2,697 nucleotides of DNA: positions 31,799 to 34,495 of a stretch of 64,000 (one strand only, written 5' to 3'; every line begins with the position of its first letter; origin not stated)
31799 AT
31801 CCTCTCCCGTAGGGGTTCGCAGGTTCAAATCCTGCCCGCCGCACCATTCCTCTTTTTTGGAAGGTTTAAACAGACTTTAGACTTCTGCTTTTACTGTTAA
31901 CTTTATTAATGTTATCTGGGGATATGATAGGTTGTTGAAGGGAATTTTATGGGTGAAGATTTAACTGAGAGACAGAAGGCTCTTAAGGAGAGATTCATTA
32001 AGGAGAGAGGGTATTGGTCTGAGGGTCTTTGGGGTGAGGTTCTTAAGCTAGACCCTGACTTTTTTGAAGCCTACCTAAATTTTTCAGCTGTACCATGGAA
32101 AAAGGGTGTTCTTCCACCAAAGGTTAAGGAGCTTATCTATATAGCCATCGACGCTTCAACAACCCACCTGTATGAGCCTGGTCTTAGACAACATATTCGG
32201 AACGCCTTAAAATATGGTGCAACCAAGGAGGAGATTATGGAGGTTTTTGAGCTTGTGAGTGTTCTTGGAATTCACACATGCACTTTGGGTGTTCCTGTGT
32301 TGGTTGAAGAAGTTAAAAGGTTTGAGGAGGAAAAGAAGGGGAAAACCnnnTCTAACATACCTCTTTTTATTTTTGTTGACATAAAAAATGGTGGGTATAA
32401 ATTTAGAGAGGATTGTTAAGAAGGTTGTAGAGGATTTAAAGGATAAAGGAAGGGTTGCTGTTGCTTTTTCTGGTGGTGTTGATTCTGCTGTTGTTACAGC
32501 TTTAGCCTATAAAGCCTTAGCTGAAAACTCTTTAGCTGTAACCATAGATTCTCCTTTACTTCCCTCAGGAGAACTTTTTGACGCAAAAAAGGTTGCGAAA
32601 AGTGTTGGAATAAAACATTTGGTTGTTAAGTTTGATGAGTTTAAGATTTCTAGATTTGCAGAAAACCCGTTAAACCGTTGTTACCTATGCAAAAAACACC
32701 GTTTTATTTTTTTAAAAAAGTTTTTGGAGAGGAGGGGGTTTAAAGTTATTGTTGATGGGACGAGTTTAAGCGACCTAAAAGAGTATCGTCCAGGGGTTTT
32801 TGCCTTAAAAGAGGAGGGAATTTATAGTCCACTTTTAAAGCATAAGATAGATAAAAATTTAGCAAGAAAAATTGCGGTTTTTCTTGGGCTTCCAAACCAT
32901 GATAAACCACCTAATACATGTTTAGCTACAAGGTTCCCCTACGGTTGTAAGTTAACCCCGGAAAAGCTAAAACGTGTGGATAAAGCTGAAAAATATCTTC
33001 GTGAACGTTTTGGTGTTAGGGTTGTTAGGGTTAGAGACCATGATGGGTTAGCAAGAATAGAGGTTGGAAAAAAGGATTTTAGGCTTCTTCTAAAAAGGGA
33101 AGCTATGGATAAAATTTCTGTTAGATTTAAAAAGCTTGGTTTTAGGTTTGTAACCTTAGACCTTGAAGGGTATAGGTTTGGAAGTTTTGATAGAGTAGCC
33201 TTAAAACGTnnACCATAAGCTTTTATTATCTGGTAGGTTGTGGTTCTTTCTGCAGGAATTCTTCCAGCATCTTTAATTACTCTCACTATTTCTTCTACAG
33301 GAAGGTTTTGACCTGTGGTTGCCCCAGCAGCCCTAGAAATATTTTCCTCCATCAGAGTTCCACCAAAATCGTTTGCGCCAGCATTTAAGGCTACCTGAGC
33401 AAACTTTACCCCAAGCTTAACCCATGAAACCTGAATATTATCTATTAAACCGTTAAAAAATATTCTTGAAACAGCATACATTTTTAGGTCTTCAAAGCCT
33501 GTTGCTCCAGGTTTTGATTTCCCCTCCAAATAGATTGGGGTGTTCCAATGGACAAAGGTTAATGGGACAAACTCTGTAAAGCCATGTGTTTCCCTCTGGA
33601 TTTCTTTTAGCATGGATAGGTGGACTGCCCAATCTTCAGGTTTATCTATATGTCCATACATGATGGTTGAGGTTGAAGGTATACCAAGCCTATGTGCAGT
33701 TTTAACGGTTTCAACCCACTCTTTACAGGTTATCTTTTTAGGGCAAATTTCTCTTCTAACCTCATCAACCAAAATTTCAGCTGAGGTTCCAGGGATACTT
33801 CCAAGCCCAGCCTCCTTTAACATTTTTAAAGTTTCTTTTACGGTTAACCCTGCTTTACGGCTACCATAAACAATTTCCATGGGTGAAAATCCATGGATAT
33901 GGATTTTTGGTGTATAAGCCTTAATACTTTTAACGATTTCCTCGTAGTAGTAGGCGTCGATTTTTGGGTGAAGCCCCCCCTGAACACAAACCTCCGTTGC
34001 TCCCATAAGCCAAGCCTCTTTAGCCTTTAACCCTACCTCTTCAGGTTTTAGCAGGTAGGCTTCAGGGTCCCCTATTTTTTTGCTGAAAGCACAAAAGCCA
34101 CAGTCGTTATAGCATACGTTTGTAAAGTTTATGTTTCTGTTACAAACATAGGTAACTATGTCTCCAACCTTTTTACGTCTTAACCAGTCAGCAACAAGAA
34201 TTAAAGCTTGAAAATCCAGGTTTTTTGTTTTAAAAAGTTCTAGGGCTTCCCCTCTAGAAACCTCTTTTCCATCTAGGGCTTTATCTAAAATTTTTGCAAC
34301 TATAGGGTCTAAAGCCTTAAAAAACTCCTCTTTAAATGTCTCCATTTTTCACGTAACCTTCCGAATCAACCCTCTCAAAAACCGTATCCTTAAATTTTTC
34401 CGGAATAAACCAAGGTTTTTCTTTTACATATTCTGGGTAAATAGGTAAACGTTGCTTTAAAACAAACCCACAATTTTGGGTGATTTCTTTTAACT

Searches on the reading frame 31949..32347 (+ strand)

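Call 31: search_protein_families(library=pfam, proteins=[window:31949-32347:+], max_evalue=0.00001)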
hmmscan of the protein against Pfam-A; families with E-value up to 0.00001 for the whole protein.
window:31949-32347:+ (133 aa): 1 family
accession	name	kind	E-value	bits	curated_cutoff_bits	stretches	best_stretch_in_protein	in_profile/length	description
PF02627.25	CMD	-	1.2e-13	51.3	23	1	36-103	1-66/84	Carboxymuconolactone decarboxylase family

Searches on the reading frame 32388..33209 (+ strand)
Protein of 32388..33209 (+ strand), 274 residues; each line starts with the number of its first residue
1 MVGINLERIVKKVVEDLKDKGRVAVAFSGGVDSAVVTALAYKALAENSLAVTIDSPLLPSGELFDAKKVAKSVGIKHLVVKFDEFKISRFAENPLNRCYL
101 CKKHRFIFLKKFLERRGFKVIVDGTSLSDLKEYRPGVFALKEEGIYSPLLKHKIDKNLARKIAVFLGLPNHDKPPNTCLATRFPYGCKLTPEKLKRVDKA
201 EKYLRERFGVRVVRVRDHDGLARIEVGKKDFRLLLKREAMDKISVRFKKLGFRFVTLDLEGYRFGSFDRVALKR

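Call 31: search_protein_families(library=pfam, proteins=[window:32388-33209:+], max_evalue=0.00001)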
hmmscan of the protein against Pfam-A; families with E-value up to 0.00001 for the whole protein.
window:32388-33209:+ (274 aa): 2 families
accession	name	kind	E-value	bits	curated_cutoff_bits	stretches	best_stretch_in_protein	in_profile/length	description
PF02540.23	NAD_synthase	-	5.5e-09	35.9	21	1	6-84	5-83/242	NAD synthase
PF00733.27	Asn_synthase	-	1.7e-07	31.7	21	1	11-84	8-81/354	Asparagine synthase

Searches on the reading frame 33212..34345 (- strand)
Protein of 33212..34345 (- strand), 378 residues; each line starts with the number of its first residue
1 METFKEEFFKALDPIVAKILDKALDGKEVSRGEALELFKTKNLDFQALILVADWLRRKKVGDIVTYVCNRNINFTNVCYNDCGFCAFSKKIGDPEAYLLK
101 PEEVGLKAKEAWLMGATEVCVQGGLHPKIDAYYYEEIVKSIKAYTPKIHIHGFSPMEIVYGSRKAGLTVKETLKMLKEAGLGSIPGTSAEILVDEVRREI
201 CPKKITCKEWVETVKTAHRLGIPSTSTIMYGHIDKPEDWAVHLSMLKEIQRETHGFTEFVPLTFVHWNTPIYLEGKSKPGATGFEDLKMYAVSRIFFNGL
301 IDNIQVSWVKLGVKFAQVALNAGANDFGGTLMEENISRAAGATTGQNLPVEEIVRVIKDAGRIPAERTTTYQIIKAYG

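Call 31: search_protein_families(library=pfam, proteins=[window:33212-34345:-], max_evalue=0.00001)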
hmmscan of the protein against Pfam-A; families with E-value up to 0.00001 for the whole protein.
window:33212-34345:- (378 aa): 2 families
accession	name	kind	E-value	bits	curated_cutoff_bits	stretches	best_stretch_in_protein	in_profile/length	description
PF19288.4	CofH_C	-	5.2e-23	81.7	27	1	254-374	2-119/125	CofH/MqnC C-terminal region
PF04055.27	Radical_SAM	-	1.1e-22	81.4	29.5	1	72-243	1-163/166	Radical SAM superfamily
